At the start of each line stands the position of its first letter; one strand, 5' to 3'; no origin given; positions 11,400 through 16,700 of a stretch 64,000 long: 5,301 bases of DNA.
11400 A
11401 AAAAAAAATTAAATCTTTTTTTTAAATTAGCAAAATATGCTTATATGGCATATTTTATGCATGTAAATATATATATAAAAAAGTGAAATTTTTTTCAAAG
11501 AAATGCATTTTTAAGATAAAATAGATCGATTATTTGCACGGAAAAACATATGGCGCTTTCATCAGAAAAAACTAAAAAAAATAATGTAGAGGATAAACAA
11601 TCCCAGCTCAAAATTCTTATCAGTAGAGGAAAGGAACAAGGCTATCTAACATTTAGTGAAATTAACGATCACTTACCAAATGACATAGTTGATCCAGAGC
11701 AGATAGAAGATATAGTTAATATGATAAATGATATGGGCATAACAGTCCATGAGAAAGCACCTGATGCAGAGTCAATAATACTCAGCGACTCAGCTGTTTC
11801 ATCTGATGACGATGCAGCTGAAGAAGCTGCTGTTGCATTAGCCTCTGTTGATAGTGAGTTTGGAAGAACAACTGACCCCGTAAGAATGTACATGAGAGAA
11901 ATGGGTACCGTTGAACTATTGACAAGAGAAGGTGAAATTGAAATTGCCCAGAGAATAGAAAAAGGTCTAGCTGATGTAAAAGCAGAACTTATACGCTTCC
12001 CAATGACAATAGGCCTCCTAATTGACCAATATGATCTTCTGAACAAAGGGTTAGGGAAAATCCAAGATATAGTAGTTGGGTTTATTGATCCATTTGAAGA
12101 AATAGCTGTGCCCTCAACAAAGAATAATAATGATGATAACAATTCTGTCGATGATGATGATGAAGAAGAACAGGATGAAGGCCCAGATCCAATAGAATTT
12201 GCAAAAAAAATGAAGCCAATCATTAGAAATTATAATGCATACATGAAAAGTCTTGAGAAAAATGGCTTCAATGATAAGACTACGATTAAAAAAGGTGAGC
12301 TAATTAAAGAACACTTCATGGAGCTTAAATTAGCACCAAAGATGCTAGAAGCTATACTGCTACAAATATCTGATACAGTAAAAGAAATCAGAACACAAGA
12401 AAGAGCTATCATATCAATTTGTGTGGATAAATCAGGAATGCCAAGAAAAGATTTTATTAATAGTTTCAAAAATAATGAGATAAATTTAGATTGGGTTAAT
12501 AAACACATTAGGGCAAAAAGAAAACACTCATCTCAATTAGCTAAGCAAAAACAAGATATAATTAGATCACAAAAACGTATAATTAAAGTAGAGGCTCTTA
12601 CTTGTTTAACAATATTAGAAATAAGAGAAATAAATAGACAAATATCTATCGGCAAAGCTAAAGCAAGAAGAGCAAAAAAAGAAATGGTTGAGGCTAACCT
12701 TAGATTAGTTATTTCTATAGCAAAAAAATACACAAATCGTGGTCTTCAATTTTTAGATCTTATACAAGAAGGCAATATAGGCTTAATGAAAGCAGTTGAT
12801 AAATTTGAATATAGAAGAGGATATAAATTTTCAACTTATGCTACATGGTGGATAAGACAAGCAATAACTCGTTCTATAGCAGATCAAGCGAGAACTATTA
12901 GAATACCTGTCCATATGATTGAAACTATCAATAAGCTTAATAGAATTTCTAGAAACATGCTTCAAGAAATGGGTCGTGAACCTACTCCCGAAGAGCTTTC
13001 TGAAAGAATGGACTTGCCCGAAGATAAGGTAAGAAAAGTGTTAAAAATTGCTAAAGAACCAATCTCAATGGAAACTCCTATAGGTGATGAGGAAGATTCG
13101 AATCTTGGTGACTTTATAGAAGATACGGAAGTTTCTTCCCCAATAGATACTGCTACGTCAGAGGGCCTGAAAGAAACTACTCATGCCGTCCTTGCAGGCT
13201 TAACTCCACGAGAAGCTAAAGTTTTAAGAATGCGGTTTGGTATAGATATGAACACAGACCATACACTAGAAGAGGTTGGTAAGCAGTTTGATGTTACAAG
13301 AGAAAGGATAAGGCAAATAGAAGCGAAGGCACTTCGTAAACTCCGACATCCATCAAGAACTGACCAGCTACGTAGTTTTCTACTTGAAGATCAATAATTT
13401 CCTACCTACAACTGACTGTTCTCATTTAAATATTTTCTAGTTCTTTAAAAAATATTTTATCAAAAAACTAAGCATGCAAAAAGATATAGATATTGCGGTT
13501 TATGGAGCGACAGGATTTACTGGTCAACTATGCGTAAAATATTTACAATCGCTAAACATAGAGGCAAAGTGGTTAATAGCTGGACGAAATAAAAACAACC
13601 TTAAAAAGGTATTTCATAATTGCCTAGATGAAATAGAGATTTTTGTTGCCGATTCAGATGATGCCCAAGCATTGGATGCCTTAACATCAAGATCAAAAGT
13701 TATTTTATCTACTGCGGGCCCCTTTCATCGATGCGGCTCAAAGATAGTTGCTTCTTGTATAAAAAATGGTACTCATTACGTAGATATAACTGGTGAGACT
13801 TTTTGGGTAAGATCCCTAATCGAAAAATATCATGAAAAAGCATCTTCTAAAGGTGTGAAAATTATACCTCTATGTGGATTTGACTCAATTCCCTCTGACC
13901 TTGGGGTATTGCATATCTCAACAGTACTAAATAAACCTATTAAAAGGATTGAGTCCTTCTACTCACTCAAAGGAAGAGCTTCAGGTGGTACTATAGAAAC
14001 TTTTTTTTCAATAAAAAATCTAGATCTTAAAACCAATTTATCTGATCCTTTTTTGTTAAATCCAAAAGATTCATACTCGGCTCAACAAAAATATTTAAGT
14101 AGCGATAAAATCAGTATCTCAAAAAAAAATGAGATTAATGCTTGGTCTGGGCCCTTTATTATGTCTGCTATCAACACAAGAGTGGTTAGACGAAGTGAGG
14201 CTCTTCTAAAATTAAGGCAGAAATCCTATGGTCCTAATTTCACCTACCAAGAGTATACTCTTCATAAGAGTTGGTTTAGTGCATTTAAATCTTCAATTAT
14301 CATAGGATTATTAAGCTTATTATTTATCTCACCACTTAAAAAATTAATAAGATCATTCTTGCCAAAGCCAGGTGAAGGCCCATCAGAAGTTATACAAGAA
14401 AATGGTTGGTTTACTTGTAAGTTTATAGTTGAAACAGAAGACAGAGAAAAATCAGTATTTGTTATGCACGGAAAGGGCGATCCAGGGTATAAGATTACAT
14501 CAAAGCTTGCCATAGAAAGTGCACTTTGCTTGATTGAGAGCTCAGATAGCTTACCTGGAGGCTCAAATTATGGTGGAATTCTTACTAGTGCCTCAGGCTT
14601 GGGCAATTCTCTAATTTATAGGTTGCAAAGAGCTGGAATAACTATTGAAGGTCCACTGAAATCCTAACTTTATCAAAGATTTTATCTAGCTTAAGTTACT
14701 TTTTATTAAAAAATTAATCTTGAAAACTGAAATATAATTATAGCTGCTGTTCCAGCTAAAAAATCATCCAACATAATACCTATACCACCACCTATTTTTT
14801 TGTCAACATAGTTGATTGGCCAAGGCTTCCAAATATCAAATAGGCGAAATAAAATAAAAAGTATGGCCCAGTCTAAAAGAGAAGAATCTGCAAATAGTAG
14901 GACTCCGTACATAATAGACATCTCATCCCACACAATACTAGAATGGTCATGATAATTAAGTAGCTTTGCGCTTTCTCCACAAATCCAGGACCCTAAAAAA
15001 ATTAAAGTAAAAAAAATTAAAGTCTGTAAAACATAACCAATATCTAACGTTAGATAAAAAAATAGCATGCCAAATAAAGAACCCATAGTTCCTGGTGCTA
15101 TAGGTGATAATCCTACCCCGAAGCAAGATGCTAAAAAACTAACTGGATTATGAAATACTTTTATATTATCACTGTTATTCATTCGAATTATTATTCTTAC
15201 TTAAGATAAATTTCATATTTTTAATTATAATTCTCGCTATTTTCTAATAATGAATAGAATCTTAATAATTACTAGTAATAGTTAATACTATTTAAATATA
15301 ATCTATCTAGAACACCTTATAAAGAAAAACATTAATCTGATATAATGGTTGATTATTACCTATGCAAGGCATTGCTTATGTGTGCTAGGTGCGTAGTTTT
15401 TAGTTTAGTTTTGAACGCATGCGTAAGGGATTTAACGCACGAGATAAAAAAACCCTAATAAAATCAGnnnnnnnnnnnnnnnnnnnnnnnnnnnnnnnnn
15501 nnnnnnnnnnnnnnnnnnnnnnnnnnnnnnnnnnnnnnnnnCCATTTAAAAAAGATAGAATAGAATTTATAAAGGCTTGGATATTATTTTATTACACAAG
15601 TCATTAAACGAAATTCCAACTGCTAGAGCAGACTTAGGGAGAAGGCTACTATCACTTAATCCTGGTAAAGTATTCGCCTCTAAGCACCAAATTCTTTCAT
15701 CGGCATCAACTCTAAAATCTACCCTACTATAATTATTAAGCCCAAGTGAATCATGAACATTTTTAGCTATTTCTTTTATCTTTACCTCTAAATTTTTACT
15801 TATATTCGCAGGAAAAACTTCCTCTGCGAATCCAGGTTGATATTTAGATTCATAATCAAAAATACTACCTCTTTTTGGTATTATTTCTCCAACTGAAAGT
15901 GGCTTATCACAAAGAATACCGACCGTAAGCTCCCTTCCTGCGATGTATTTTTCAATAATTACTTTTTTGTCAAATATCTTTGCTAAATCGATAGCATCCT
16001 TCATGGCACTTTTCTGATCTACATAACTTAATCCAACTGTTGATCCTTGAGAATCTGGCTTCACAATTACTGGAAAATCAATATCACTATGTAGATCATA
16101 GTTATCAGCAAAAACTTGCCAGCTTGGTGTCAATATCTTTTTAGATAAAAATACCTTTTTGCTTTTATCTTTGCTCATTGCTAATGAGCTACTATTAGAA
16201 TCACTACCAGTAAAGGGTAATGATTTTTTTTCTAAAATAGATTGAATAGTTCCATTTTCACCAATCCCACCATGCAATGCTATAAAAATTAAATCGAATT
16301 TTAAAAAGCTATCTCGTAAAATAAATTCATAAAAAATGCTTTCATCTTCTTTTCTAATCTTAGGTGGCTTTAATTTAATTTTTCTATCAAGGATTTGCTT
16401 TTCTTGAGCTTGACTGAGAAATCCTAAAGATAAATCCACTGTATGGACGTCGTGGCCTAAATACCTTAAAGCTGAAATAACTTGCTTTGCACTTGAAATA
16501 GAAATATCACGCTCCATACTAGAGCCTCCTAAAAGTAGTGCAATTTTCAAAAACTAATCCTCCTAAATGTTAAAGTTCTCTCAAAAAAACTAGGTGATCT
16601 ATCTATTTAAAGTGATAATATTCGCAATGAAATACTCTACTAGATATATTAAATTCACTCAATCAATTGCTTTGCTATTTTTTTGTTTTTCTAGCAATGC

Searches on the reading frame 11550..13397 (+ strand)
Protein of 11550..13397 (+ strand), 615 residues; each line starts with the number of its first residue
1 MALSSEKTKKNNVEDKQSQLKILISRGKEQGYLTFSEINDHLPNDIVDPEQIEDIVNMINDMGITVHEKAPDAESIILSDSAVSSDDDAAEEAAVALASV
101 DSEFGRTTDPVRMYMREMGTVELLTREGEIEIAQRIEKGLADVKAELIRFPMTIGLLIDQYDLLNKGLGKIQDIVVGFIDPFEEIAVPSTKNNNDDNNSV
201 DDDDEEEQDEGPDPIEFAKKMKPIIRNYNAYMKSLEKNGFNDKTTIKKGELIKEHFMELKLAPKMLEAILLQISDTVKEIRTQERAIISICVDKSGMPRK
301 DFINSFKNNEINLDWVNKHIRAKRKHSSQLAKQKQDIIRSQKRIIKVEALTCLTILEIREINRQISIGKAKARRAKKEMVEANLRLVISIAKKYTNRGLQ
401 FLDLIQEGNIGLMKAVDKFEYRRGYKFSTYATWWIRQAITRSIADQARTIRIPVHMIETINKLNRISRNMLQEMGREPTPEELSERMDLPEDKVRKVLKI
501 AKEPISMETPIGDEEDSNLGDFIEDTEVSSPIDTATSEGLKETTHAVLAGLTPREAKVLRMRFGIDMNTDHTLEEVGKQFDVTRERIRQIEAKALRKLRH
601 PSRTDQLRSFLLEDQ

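Call 59: search_protein_families(library=pfam, proteins=[window:11550-13397:+], max_evalue=0.00001)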
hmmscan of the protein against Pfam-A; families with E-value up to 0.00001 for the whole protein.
window:11550-13397:+ (615 aa): 6 families
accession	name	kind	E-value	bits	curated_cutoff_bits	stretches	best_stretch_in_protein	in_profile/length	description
PF04546.19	Sigma70_ner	-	1.7e-50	172.3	29.7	1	150-348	1-210/210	Sigma-70, non-essential region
PF04539.22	Sigma70_r3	-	1.6e-29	102.2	25.3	1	458-533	1-76/78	Sigma-70 region 3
PF03979.19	Sigma70_r1_1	-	3.1e-28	98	22.5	1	15-92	2-81/81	Sigma-70 factor, region 1.1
PF04542.20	Sigma70_r2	-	6.8e-24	83.9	24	1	379-449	1-71/71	Sigma-70 region 2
PF04545.22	Sigma70_r4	-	2.7e-21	75.3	24.1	1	547-600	1-50/50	Sigma-70, region 4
PF00140.25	Sigma70_r1_2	-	1.2e-13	51.3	22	1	109-140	1-32/34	Sigma-70 factor, region 1.2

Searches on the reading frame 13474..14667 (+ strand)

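Call 59: search_protein_families(library=pfam, proteins=[window:13474-14667:+], max_evalue=0.00001)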
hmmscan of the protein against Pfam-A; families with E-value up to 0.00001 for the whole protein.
window:13474-14667:+ (397 aa): 1 family
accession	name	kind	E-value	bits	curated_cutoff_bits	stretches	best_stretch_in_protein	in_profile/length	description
PF03435.24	Sacchrp_dh_NADP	-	5.5e-14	53.1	25.1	1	7-130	1-128/129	Saccharopine dehydrogenase NADP binding domain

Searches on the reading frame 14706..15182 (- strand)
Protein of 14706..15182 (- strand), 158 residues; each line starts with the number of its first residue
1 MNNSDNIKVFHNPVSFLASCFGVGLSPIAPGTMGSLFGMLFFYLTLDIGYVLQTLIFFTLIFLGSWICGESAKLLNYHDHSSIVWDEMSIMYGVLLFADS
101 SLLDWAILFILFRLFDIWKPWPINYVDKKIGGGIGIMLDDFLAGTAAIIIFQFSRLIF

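Call 59: search_protein_families(library=pfam, proteins=[window:14706-15182:-], max_evalue=0.00001)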
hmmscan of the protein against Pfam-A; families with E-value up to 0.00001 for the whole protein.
window:14706-15182:- (158 aa): 1 family
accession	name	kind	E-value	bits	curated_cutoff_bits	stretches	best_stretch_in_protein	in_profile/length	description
PF04608.18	PgpA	-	1.8e-37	128.8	28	1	16-153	1-139/141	Phosphatidylglycerophosphatase A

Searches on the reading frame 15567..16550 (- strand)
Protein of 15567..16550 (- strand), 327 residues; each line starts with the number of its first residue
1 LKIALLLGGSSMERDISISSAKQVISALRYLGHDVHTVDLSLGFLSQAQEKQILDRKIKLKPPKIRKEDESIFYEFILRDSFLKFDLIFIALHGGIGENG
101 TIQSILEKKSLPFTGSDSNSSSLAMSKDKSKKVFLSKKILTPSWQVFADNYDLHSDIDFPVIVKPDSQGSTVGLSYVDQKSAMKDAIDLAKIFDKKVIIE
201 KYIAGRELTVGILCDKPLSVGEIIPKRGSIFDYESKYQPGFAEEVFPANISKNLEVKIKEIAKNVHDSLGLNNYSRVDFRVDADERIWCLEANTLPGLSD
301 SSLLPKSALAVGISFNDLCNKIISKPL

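Call 59: search_protein_families(library=pfam, proteins=[window:15567-16550:-], max_evalue=0.00001)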
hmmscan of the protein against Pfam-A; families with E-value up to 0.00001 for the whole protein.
window:15567-16550:- (327 aa): 4 families
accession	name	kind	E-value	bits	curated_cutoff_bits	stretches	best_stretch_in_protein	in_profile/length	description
PF07478.18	Dala_Dala_lig_C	-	2.6e-46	158.1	24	1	153-323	31-203/204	D-ala D-ala ligase C-terminus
PF01820.27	Dala_Dala_lig_N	-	5.6e-21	75.7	34.6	1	2-116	1-121/121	D-ala D-ala ligase N-terminus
PF13535.11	ATP-grasp_4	-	7.3e-08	32.6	27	1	157-295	1-151/160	ATP-grasp domain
PF02222.28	ATP-grasp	-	7.8e-06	26.1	27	0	137-279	6-147/179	ATP-grasp domain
